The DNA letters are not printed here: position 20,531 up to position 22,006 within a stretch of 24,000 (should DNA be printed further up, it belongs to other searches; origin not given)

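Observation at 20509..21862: Extra, oppositely oriented DGQHR (ParB-like) gene wedged between dndB and dndC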

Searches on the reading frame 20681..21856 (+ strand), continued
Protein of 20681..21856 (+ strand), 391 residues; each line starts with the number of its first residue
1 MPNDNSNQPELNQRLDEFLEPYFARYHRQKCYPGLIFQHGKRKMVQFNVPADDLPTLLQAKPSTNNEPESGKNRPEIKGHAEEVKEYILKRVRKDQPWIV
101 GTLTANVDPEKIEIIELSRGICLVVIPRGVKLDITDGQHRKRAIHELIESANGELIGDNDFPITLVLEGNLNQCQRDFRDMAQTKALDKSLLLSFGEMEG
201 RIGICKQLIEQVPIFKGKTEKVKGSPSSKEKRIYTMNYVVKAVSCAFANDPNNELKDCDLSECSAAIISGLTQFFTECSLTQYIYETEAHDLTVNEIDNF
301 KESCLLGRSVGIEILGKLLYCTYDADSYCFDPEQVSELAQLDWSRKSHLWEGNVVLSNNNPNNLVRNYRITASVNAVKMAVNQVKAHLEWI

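Call 43: search_protein_families(library=pfam, proteins=[L056:14352-15827:-, L056:16114-16719:-, L056:16987-17907:-, L056:18483-19802:-, L064:16053-16934:-, L064:16991-18901:-, L064:11768-12328:-, L064:12361-12999:-, L046:11774-12361:-, L046:14515-14820:-], max_evalue=0.001)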
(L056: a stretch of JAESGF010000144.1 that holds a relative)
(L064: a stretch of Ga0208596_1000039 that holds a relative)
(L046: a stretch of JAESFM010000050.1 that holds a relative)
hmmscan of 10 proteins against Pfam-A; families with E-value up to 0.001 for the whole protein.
L056:14352-15827:- (491 aa): 5 families
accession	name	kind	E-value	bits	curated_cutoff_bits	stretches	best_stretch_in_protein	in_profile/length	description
PF04851.21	ResIII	-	9.2e-22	78.1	22.5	1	42-205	2-164/164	Type III restriction enzyme, res subunit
PF00271.37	Helicase_C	-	9.3e-16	58.5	23.5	1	305-424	2-109/110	Helicase conserved C-terminal domain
PF00270.35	DEAD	-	1.7e-12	47.9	26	1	46-205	2-162/167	DEAD/DEAH box helicase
PF00176.29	SNF2-rel_dom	-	1.4e-07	31.4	24.9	1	62-203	20-163/290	SNF2-related domain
PF18766.7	SWI2_SNF2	-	4.6e-07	30.2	26.7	1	46-254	8-201/221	SWI2/SNF2 ATPase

L056:16114-16719:- (201 aa): 2 families
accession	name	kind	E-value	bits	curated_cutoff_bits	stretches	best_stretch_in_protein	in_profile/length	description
PF00717.28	Peptidase_S24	-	1.2e-24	86.7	23.3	1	77-193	1-115/116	Peptidase S24-like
PF01726.22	LexA_DNA_bind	-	5.2e-24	84.2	23.7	1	1-65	1-65/65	LexA DNA binding domain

L056:16987-17907:- (306 aa): 2 families
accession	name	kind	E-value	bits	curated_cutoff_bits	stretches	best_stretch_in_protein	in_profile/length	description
PF00185.30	OTCace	-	6.2e-58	195.7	29.4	1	149-301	2-156/157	Aspartate/ornithine carbamoyltransferase, Asp/Orn binding domain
PF02729.26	OTCace_N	-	4.5e-47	160.3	29.9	1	7-142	1-148/148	Aspartate/ornithine carbamoyltransferase, carbamoyl-P binding domain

L056:18483-19802:- (439 aa): 4 families
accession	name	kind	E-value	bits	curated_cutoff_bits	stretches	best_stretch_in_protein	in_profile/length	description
PF04459.17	DUF512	-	4.3e-74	248.6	25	1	225-427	1-200/202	Protein of unknown function (DUF512)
PF19238.5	Radical_SAM_2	-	2.4e-65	219.3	26.7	1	68-212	1-145/151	Radical SAM-like domain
PF17820.7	PDZ_6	-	1.3e-11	44.5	27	1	7-54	2-52/54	PDZ domain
PF04055.27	Radical_SAM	-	6.8e-05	23.5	29.5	0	129-207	90-165/166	Radical SAM superfamily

L064:16053-16934:- (293 aa): 1 family
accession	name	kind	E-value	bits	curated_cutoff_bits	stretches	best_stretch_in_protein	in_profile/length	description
PF13115.11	YtkA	-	1.6e-05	25.9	25.9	0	65-145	7-82/85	YtkA-like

L064:16991-18901:- (636 aa): 3 families
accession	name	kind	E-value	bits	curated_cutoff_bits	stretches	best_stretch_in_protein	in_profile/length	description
PF02518.31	HATPase_c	-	6.3e-26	91.4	26.4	1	502-616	2-110/111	Histidine kinase-, DNA gyrase B-, and HSP90-like ATPase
PF00512.31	HisKA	-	9e-16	58.1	26.9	1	389-455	2-66/66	His Kinase A (phospho-acceptor) domain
PF17200.10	sCache_2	-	0.00093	19.6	25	0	197-232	53-87/155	Single Cache domain 2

L064:11768-12328:- (186 aa): 1 family
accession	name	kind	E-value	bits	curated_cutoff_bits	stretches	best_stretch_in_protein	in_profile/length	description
PF05685.18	Uma2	-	2e-39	135.3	27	1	13-172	2-162/172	Putative restriction endonuclease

L064:12361-12999:- (212 aa): 1 family
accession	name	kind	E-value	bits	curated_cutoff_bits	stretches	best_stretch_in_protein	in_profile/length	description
PF05685.18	Uma2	-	6.5e-19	68.5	27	1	18-193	1-165/172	Putative restriction endonuclease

L046:11774-12361:- (195 aa): 1 family
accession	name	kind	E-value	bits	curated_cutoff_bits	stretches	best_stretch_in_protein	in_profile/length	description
PF05685.18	Uma2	-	1.4e-25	90.2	27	1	21-189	2-171/172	Putative restriction endonuclease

L046:14515-14820:- (101 aa): 0 families

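Call 45: search_protein_families(library=ncbifam, proteins=[L009:8820-9236:-, L009:9236-11263:-, L009:11599-13485:-, L009:13576-17388:-, L041:7906-8718:-, L041:8679-9323:-, L041:11087-15304:-, L041:15301-17178:-, L041:17175-17630:-, L056:14352-15827:-], max_evalue=0.00001)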
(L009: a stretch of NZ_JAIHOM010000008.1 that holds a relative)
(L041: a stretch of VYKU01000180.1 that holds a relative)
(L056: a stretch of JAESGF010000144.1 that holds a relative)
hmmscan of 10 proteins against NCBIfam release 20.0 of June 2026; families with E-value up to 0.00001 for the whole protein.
L009:8820-9236:- (138 aa): 0 families

L009:9236-11263:- (675 aa): 15 families
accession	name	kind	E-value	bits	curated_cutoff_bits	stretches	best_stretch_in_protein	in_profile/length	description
TIGR03185.1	DNA_S_dndD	equivalog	1e-51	176.2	245.85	1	21-659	2-634/650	DNA sulfur modification protein DndD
NF003034.1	PRK03918.1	equivalog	1.1e-17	63.4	700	1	20-91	1-69/878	DNA double-strand break repair ATPase Rad50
NF041034.1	Rad50_Sulf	equivalog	5.6e-14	51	1000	1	207-541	278-610/872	DNA double-strand break repair ATPase Rad50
NF002244.0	PRK01156.1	equivalog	5.8e-14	51.1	847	0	22-77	3-54/895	DNA double-strand break repair ATPase Rad50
NF045487.1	ASRP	equivalog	3.5e-11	42.4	300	1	49-590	17-542/593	archaea-specific SMC-related protein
NF002572.0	PRK02224.1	equivalog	1.6e-09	36.6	1087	1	21-78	2-55/888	DNA double-strand break repair ATPase Rad50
TIGR00618.1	sbcc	subfamily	7.1e-09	34.2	478.5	1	21-76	2-57/1043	exonuclease subunit SbcC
NF000355.4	ribo_prot_ABC_F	equivalog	7.9e-09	34.9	380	0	37-92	331-388/499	ribosomal protection-like ABC-F family protein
TIGR00611.2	recf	equivalog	9.4e-09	34.9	172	1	22-72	1-47/339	DNA replication/repair protein RecF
TIGR02168.1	SMC_prok_B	equivalog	1.3e-08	33.1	567.35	0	413-548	324-465/1181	chromosome segregation protein SMC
NF047515.1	SpiroCoCo_C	equivalog_domain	6.1e-08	32.2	125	1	395-514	136-256/313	SpiroCoCo family coiled-coil protein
NF041035.1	Rad50_Halo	equivalog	8.2e-08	31.1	1000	1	21-74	2-51/883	DNA double-strand break repair ATPase Rad50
NF041751.2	sbcc_Staph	equivalog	1.2e-07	30.1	920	0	24-73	5-54/1007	exonuclease subunit SbcC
NF053563.1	Rkd4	equivalog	2.1e-07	29.5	860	1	21-80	2-58/747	arcadin-4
NF041760.1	PtuA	equivalog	6.5e-06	25.3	500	0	16-69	46-95/524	retron Ec78 anti-phage system effector ATPase PtuA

L009:11599-13485:- (628 aa): 100 families (the best 25 are shown)
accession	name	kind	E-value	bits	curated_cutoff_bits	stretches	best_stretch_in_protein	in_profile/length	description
NF007135.0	PRK09581.1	equivalog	8.4e-34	117.1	474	1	13-157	4-149/457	PleD family two-component system response regulator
NF053854.1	RespRegPhoBBctds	equivalog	1.7e-29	102.8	270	1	14-153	1-137/225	two-component system response regulator PhoB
NF045944.1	ResRegRpaBCyano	equivalog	6.2e-29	101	330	1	16-146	2-127/229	response regulator transcription factor RpaB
NF041880.1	EPS_EpsF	equivalog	1.9e-26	92.7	900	1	17-294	1-278/492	response regulator EpsF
TIGR02154.1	PhoB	equivalog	9.8e-26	90.4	296.2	1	12-137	3-127/226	phosphate regulon transcriptional regulator PhoB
NF033120.0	vanR_FM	exception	1.8e-22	80.2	460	1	13-193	5-182/231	vancomycin resistance response regulator transcription factor, VanR-F/VanR-M family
NF012227.0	AdeR_RR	equivalog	2.5e-22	79.5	340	1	13-146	13-143/239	efflux system response regulator transcription factor AdeR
NF040689.1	MtrAB_MtrA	equivalog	3e-22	79.1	300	1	14-131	1-115/219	MtrAB system response regulator MtrA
NF008469.0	PRK11361.1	equivalog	4.6e-22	78.3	714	1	13-155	6-146/461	acetoacetate metabolism transcriptional regulator AtoC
NF040534.1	resp_reg_YycF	equivalog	5.3e-22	78.2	340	1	14-153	3-137/231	response regulator YycF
NF008296.0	PRK11083.1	equivalog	1.8e-21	76.6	273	1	12-138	4-125/228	two-component system response regulator CreB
TIGR01387.1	cztR_silR_copR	subfamily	4.8e-21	75.4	279.2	1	14-131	1-116/218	heavy metal response regulator transcription factor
NF008318.0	PRK11107.1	equivalog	1.4e-20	73.1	890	1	13-144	669-799/920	two-component sensor histidine kinase BarA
NF045717.1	DVU0259_DivK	exception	3.9e-20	72.2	160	1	13-128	4-115/117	DVU0259 family response regulator domain-containing protein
NF051870.1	NAssimRespRegNtrX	equivalog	7.5e-20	71.2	600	1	13-144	3-137/452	nitrogen assimilation response regulator NtrX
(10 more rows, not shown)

L009:13576-17388:- (1270 aa): 139 families (the best 25 are shown)
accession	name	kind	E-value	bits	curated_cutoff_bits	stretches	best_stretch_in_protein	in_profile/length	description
TIGR02956.1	TMAO_torS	equivalog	2.2e-115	386.8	676.5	1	791-1184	452-821/967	TMAO reductase system sensor histidine kinase/response regulator TorS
NF008302.0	PRK11091.1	equivalog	7.1e-106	355.2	838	2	631-1202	120-671/779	aerobic respiration two-component sensor histidine kinase ArcB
NF008318.0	PRK11107.1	equivalog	2.6e-93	313.7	890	2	785-1029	275-521/920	two-component sensor histidine kinase BarA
NF038297.2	hybrid_HK_HrmK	equivalog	3.7e-88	296.7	725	1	781-1170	215-606/607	hybrid histidine kinase/response regulator HrmK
NF041947.1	LuxQ_Vibrio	equivalog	1.9e-87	294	1200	1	785-1171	454-838/843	quorum-sensing autoinducer 2 sensor kinase/phosphatase LuxQ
NF011874.0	PRK15347.1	equivalog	5e-80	269.7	852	2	786-1030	381-618/921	two component system sensor kinase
NF045595.1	HK_scytonemin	equivalog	7e-75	252.7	865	2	652-1026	270-635/637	scytonemin biosynthesis sensor histidine kinase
NF008543.0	PRK11466.1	equivalog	2.4e-70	237.5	982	1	783-1187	424-813/914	TMAO reductase system sensor histidine kinase/response regulator TorS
NF008099.0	PRK10841.1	equivalog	8.7e-69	232.3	920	2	775-1026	442-690/949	two-component system sensor histidine kinase RcsC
NF045901.1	HisKinLetSLeg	equivalog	7.3e-66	222.8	1650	2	778-1026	270-518/906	two-component system sensor histidine kinase LetS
NF047874.1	MASE3_PAS_HK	subfamily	2.1e-61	208.6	560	1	625-1028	226-627/655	MASE3 domain-containing sensor histidine kinase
NF050805.1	CellDivHKDivJCaul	equivalog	1.4e-59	201.8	1000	1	713-1033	215-527/531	cell cycle sensor histidine kinase DivJ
NF046044.1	PnpS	equivalog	6e-59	200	400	1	787-1025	154-390/390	two-component system histidine kinase PnpS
NF007420.1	PRK09959.1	equivalog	4.5e-58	196.7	1995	1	775-1212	685-1112/1197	acid-sensing system histidine kinase EvgS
NF041880.1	EPS_EpsF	equivalog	5.4e-55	186.8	900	2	628-1024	106-491/492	response regulator EpsF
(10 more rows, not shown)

L041:7906-8718:- (270 aa): 157 families (the best 25 are shown)
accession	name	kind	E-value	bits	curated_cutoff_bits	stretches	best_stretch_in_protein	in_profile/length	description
NF005449.0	PRK07041.1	equivalog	2.2e-57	194.7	257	1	29-269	3-238/240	SDR family oxidoreductase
NF009468.0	PRK12826.1-4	equivalog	2.4e-28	99.5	318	1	28-270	2-249/256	SDR family oxidoreductase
NF005559.1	PRK07231.1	subfamily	1.6e-26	93.3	215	1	31-269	2-248/249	glucose 1-dehydrogenase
NF005752.0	PRK07576.1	subfamily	5.9e-26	91.3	321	1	26-269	3-251/271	SDR family oxidoreductase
NF052558.1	MBtsdlDhBudC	equivalog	7e-24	84.7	270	1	32-269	2-242/250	meso-2,3-butanediol dehydrogenase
NF047420.2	EF_P_mod_YmfI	equivalog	1.2e-23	84.1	238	1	36-268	2-235/236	elongation factor P 5-aminopentanone reductase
NF005067.0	PRK06484.1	equivalog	2.4e-23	82.5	713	1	31-269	271-512/524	short chain dehydrogenase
NF004198.0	PRK05653.1-3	equivalog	4.7e-23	81.9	296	1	29-269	3-247/248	3-oxoacyl-ACP reductase FabG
NF004197.0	PRK05653.1-1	equivalog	1.1e-22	80.8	332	1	29-269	3-247/249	3-oxoacyl-ACP reductase FabG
NF009466.0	PRK12826.1-2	subfamily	2.7e-22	79.5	222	1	34-268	4-244/248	3-oxoacyl-ACP reductase FabG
NF006072.0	PRK08217.1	subfamily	1.4e-21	77.4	298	1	31-270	3-253/253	3-ketoacyl-(acyl-carrier-protein) reductase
NF004199.0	PRK05653.1-4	equivalog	4.1e-21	75.7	301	1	31-269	3-246/247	3-oxoacyl-ACP reductase FabG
TIGR01830.1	3oxo_ACP_reduc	equivalog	9.3e-21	74.6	297.75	1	36-268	1-238/239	3-oxoacyl-[acyl-carrier-protein] reductase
NF004791.0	PRK06138.1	equivalog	9.4e-21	74.2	312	1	30-269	2-250/252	SDR family oxidoreductase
NF005468.0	PRK07062.1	equivalog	1.9e-20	73.5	266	1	30-268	5-261/265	SDR family oxidoreductase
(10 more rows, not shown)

L041:8679-9323:- (214 aa): 19 families
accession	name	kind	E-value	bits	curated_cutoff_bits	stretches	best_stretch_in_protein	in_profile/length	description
NF045667.1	MTase_DVU1556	equivalog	2.8e-24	85.8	155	1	10-155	21-169/213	DVU_1556 family methyltransferase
TIGR02072.1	BioC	equivalog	1.1e-17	64.7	184.95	1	3-161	22-186/244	malonyl-ACP O-methyltransferase BioC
NF045825.1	FAmtase_mtf2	equivalog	2.5e-16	59.7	400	1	14-124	61-171/248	fatty-acid O-methyltransferase Mtf2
NF045823.1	PthPhpthDimycoMt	equivalog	4.2e-15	55.6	300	1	14-124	69-179/256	phthiotriol/phenolphthiotriol dimycocerosates methyltransferase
NF041537.1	ArsM_AhpD_UU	exception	6.7e-12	44.8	510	1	13-155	78-231/345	arsenite methyltransferase/AhpD domain selenoprotein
TIGR01934.1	MenG_MenH_UbiE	subfamily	1.1e-10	41.2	158.35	1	10-118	38-150/223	ubiquinone/menaquinone biosynthesis methyltransferase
NF047649.1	MTase_UXPK_star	exception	1.4e-10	40.7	460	1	14-115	80-187/283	methyltransferase/UXPK-star double selenoprotein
NF041536.1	ArsM_DUF2284_UU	exception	1.6e-10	40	575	1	13-155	78-231/459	arsenite methyltransferase/DUF2284 domain selenoprotein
NF040539.1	AST_met_ArsM_2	exception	3.7e-09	36.8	240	1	2-208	46-261/262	putative arsinothricin biosynthesis methyltransferase ArsM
NF002463.0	PRK01683.1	equivalog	2.4e-08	33.9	297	1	7-108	26-127/258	trans-aconitate 2-methyltransferase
NF043040.1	corrin_prot_MT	hypoth_equivalog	2.4e-08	33.7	180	1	3-111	33-149/216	corrinoid protein-associated methyltransferase CpaM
NF001244.0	PRK00216.1-5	equivalog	3e-08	33.3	216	1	10-117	47-161/236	bifunctional demethylmenaquinone methyltransferase/2-methoxy-6-polyprenyl-1,4-benzoquinol methylase UbiE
NF041675.1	sarc_dimgly_tmase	equivalog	1.3e-07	31.8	550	1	14-116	69-176/278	sarcosine/dimethylglycine N-methyltransferase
NF008300.0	PRK11088.1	equivalog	2.3e-07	30.6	303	1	4-108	78-178/272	23S rRNA (guanine(745)-N(1))-methyltransferase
NF008686.0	PRK11705.1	equivalog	1.2e-06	27.9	400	1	14-118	170-274/383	cyclopropane fatty acyl phospholipid synthase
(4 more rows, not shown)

L041:11087-15304:- (1405 aa): 106 families (the best 25 are shown)
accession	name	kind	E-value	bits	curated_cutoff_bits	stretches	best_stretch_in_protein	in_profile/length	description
NF004282.0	PRK05691.1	subfamily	3.7e-297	989.1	4090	1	70-1121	1724-2783/4334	non-ribosomal peptide synthase/polyketide synthase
NF047350.1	aureusi_NRPS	equivalog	8.8e-271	901.8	2500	2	500-1119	380-981/2373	aureusimine non-ribosomal peptide synthetase AusA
NF041803.1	NRPS_SolG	exception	4.9e-181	603.9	2200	1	180-1111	216-1153/1163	solanimycin non-ribosomal peptide synthetase SolG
NF007605.2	PRK10252.1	equivalog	1.8e-153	512.7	2400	1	73-1240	2-1172/1292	enterobactin non-ribosomal peptide synthetase EntF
NF038078.1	NRPS_MxcG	equivalog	1.1e-152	510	2300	1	72-1123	2-1051/1442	myxochelin non-ribosomal peptide synthetase MxcG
TIGR01733.1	AA-adenyl-dom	subfamily_domain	6.3e-141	469.9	317.4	1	561-963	1-409/409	amino acid adenylation domain-containing protein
TIGR03443.1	alpha_am_amid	equivalog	1.1e-112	377.6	1030.1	2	661-1116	399-920/1390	L-aminoadipate-semialdehyde dehydrogenase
NF003417.0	PRK04813.1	subfamily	5.9e-94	315.4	476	1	540-1030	9-501/505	D-alanine--poly(phosphoribitol) ligase subunit DltA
TIGR01734.1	D-ala-DACP-lig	equivalog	3.3e-89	299.7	559.85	1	541-1030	7-500/504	D-alanine--poly(phosphoribitol) ligase subunit DltA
NF004837.0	PRK06187.1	subfamily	8.2e-77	258.6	476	1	531-1034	5-524/531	long-chain-fatty-acid--CoA ligase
TIGR03098.1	ligase_PEP_1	hypoth_equivalog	7.3e-73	245.8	592.35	1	536-1030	2-516/517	acyl-CoA ligase (AMP-forming), exosortase A system-associated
NF052269.1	Staph_lig_FadD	equivalog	6.4e-56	189.7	650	1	555-1031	23-492/499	long-chain-fatty-acid--CoA ligase FadD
NF006181.0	PRK08314.1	subfamily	8.6e-54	182.7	705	2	657-1031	184-553/563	long-chain-fatty-acid--CoA ligase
NF004114.0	PRK05605.1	equivalog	2.8e-52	177.8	766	2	664-1030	208-567/575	long-chain-fatty-acid--CoA ligase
TIGR01923.1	menE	equivalog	1.1e-49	169.5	330.15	1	561-1026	1-440/442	o-succinylbenzoate--CoA ligase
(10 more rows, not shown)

L041:15301-17178:- (625 aa): 6 families
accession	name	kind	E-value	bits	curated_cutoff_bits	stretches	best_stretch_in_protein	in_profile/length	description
NF033113.0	halo_ClmS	equivalog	4.3e-14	51.9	900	1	66-395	4-307/570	chloramphenicol-biosynthetic FADH2-dependent halogenase CmlS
TIGR02032.1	GG-red-SF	subfamily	9.8e-10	38.6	158.8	1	65-391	1-279/297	geranylgeranyl reductase family protein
NF038171.1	maturase_LodB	equivalog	1.6e-08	34.1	400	1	66-256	1-177/361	lysine-epsilon-oxidase maturase LodB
NF049967.1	QhpG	equivalog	5.5e-08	32.1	240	1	67-394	1-271/423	flavin-dependent monooxygenase QhpG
NF004831.0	PRK06183.1-5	equivalog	1.4e-06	27.1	546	1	62-249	6-180/568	bifunctional 3-(3-hydroxy-phenyl)propionate/3-hydroxycinnamic acid hydroxylase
NF004829.0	PRK06183.1-3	subfamily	2.9e-06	26.3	390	1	61-247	5-182/520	bifunctional 3-(3-hydroxy-phenyl)propionate/3-hydroxycinnamic acid hydroxylase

L041:17175-17630:- (151 aa): 9 families
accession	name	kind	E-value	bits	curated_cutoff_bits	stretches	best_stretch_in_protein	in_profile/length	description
NF004282.0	PRK05691.1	subfamily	1.2e-39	134.3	4090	1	3-145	4185-4326/4334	non-ribosomal peptide synthase/polyketide synthase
NF041803.1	NRPS_SolG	exception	2.4e-35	121.4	2200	1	3-125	1033-1153/1163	solanimycin non-ribosomal peptide synthetase SolG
NF047350.1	aureusi_NRPS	equivalog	6.4e-33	112.9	2500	1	3-130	854-978/2373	aureusimine non-ribosomal peptide synthetase AusA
TIGR03443.1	alpha_am_amid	equivalog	1.6e-29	102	1030.1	1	3-134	785-924/1390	L-aminoadipate-semialdehyde dehydrogenase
NF038078.1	NRPS_MxcG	equivalog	4.6e-25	87.1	2300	1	3-130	919-1044/1442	myxochelin non-ribosomal peptide synthetase MxcG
NF007605.2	PRK10252.1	equivalog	7.8e-21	73.3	2400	1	4-128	921-1042/1292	enterobactin non-ribosomal peptide synthetase EntF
NF003417.0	PRK04813.1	subfamily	5.6e-08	31.8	476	1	3-40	462-499/505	D-alanine--poly(phosphoribitol) ligase subunit DltA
TIGR03098.1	ligase_PEP_1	hypoth_equivalog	4.5e-07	28.7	592.35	1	4-40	478-514/517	acyl-CoA ligase (AMP-forming), exosortase A system-associated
TIGR01734.1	D-ala-DACP-lig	equivalog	1.2e-06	27.4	559.85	1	6-40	464-498/504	D-alanine--poly(phosphoribitol) ligase subunit DltA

L056:14352-15827:- (491 aa): 10 families
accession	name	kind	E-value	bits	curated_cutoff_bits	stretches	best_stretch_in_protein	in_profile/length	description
TIGR04095.1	dnd_restrict_1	equivalog_domain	2.6e-202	672.8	600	1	37-488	2-451/451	DNA phosphorothioation system restriction enzyme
NF045503.1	repair_heli_XPB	equivalog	1.7e-19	69.8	610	2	32-205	172-337/548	DNA repair helicase XPB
NF010337.0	PRK13766.1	equivalog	2.8e-10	39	610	0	374-428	418-472/781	Hef nuclease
NF046051.1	restrict_EcoAI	equivalog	1.3e-09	37.1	550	1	42-435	156-527/768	EcoAI/FtnUII family type I restriction enzme subunit R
NF053632.1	heli_RadD_YejH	equivalog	4e-09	35.3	720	0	360-436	278-354/573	DNA repair helicase RadD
TIGR00348.1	hsdR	subfamily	8e-09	34.5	284.55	1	35-254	242-458/674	HsdR family type I site-specific deoxyribonuclease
TIGR04121.1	DEXH_lig_assoc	equivalog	2.8e-07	28.7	850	0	367-421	289-343/804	ligase-associated DNA damage response DEXH box helicase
NF008521.0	PRK11448.1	equivalog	1.2e-06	26.9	729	0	41-122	410-496/1123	type I restriction-modification system endonuclease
TIGR03817.1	DECH_helic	hypoth_equivalog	3.8e-06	25.4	874.1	1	344-423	294-372/742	helicase/secretion neighborhood putative DEAH-box helicase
NF008744.0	PRK11776.1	equivalog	4.6e-06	25.5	524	0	65-111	47-94/460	ATP-dependent RNA helicase DbpA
